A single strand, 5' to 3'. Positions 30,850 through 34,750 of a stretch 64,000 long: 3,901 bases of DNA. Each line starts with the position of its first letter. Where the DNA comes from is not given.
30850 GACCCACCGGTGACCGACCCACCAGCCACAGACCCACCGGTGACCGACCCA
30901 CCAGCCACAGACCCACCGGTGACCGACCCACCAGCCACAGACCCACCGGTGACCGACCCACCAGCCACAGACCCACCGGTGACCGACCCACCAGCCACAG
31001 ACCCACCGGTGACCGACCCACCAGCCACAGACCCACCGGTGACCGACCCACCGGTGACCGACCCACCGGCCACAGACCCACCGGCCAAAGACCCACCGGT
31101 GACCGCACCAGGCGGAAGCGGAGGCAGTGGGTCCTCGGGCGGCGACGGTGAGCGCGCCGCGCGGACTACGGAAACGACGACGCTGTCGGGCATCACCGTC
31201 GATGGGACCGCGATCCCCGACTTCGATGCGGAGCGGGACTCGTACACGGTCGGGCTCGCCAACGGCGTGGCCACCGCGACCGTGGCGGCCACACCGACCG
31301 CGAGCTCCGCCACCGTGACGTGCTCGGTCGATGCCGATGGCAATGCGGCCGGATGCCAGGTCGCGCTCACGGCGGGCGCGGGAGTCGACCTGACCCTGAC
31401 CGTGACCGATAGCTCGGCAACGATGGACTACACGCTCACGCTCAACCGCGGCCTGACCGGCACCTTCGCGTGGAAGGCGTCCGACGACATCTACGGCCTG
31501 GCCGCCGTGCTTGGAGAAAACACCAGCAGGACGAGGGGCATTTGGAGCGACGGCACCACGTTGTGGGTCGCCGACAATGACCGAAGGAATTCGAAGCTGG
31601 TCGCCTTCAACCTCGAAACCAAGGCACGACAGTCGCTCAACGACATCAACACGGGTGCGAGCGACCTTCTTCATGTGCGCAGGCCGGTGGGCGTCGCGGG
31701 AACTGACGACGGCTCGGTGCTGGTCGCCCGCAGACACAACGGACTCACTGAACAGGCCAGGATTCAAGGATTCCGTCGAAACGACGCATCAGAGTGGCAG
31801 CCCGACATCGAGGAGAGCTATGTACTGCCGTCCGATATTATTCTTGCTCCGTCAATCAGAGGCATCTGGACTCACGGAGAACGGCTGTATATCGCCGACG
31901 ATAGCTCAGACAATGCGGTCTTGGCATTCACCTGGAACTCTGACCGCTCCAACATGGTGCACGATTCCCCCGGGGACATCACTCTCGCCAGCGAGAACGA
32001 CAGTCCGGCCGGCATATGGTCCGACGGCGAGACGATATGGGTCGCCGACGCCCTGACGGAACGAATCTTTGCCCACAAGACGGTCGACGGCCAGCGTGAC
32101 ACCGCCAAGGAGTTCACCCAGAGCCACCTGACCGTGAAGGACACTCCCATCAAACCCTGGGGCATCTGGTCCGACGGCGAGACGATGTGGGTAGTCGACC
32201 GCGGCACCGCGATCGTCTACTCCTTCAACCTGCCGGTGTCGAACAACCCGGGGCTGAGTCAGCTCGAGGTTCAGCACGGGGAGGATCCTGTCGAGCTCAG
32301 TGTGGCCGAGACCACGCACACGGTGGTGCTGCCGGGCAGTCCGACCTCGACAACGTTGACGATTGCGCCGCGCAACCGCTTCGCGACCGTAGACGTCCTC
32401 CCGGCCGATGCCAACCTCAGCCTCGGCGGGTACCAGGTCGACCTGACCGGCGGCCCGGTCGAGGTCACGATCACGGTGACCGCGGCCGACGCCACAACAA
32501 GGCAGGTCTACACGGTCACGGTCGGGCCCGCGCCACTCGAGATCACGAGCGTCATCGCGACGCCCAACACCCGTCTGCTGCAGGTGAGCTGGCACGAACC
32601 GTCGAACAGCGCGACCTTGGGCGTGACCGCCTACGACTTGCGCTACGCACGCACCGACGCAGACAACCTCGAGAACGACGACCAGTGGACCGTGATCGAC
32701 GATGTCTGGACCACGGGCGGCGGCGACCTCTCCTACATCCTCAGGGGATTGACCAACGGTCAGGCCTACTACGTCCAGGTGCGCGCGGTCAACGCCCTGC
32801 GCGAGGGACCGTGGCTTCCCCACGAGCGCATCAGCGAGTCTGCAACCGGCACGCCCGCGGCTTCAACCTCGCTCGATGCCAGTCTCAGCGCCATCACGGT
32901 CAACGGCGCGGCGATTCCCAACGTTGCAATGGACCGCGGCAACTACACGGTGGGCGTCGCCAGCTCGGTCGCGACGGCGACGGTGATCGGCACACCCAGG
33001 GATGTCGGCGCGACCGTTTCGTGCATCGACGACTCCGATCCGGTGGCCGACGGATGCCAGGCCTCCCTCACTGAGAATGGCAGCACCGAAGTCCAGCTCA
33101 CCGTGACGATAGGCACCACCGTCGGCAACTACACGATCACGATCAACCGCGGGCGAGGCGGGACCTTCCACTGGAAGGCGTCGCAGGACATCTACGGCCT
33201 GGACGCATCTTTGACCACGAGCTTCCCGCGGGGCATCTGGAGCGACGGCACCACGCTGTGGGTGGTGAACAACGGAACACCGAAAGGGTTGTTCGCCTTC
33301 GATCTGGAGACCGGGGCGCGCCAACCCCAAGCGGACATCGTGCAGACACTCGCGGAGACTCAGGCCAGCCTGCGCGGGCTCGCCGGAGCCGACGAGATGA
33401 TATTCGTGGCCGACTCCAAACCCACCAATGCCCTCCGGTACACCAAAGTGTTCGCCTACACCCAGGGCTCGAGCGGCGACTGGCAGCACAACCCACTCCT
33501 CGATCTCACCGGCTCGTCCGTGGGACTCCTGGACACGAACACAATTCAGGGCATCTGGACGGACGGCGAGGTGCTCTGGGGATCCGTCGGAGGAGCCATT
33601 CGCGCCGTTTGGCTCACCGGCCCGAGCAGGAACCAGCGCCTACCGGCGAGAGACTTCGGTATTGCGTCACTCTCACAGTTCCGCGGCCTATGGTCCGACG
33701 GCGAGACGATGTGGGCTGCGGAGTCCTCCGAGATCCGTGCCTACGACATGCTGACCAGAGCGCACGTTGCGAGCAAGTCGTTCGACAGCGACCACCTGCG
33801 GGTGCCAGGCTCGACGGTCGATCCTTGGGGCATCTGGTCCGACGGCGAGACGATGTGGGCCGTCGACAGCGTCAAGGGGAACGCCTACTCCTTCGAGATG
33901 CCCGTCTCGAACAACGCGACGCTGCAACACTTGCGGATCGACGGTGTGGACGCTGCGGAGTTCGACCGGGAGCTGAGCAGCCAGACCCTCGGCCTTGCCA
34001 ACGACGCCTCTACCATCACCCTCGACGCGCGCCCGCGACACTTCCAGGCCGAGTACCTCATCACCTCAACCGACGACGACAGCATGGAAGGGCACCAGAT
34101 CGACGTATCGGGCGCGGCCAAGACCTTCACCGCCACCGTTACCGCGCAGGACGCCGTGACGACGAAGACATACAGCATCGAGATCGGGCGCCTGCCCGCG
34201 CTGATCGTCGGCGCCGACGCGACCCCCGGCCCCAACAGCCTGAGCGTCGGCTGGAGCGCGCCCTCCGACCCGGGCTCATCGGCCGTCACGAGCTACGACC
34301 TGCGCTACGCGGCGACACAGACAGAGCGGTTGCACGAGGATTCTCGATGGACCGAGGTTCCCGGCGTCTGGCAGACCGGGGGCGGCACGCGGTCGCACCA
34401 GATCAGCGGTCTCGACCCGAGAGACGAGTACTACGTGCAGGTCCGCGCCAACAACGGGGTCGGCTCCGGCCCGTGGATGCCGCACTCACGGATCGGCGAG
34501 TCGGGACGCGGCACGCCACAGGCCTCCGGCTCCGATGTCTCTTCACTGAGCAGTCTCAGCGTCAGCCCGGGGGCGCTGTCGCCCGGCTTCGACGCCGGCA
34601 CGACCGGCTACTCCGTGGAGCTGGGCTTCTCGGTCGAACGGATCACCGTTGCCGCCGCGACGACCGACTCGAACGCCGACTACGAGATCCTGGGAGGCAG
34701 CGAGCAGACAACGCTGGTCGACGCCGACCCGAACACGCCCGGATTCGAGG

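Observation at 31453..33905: Two five-blade sets of an unrecognised Trp-rich repeat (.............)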

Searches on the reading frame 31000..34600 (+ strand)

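Call 4: search_protein_families(library=pfam, proteins=[window:31000-34600:+], max_evalue=1)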
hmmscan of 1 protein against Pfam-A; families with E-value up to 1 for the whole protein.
window:31000-34600:+ (1200 aa): 11 families
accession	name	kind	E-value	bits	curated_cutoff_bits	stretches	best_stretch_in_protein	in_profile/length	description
PF12733.13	Cadherin-like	-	3e-24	85.7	24.2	4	979-1064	5-88/89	Cadherin-like beta sandwich domain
PF00041.27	fn3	-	5.8e-20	71.7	25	2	1077-1161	12-79/84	Fibronectin type III domain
PF16656.11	Pur_ac_phosph_N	-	4.5e-09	37.2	30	2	1078-1158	12-87/93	Purple acid Phosphatase, N-terminal domain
PF25788.1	Ig_Rha78A_N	-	0.00023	21.8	27.4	1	527-605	20-93/105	Rha78A-like, N-terminal immunoglobulin domain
PF25059.1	FN3_DSCAM-DSCAML_C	-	0.00029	21.6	39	1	1110-1156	28-70/89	DSCAM/DSCAML C-terminal Fn3-like domain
PF19755.4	DUF6242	-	0.00063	20.1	29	0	1023-1062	77-118/217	Domain of unknown function (DUF6242)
PF24489.1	Ig_J_second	-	0.0073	16.8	27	0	1133-1160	59-87/105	Tip attachment protein J second Ig-like domain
PF02095.21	Extensin_1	-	0.009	16.3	105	1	2-37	4-39/171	Extensin-like protein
PF22729.1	NCH3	-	0.014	15.7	27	0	380-400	36-56/74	NACHT C-terminal Helical domain 3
PF16410.10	DUF5018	-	0.025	13.9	38.2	1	488-507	193-212/352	Domain of unknown function (DUF5018)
PF22895.2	DUF7024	-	0.13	12.6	24.4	0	385-473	35-120/145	Domain of unknown function (DUF7024)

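Call 5: search_protein_families(library=ncbifam, proteins=[window:31000-34600:+], max_evalue=1)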
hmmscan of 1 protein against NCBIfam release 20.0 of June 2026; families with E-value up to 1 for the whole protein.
window:31000-34600:+ (1200 aa): 0 families
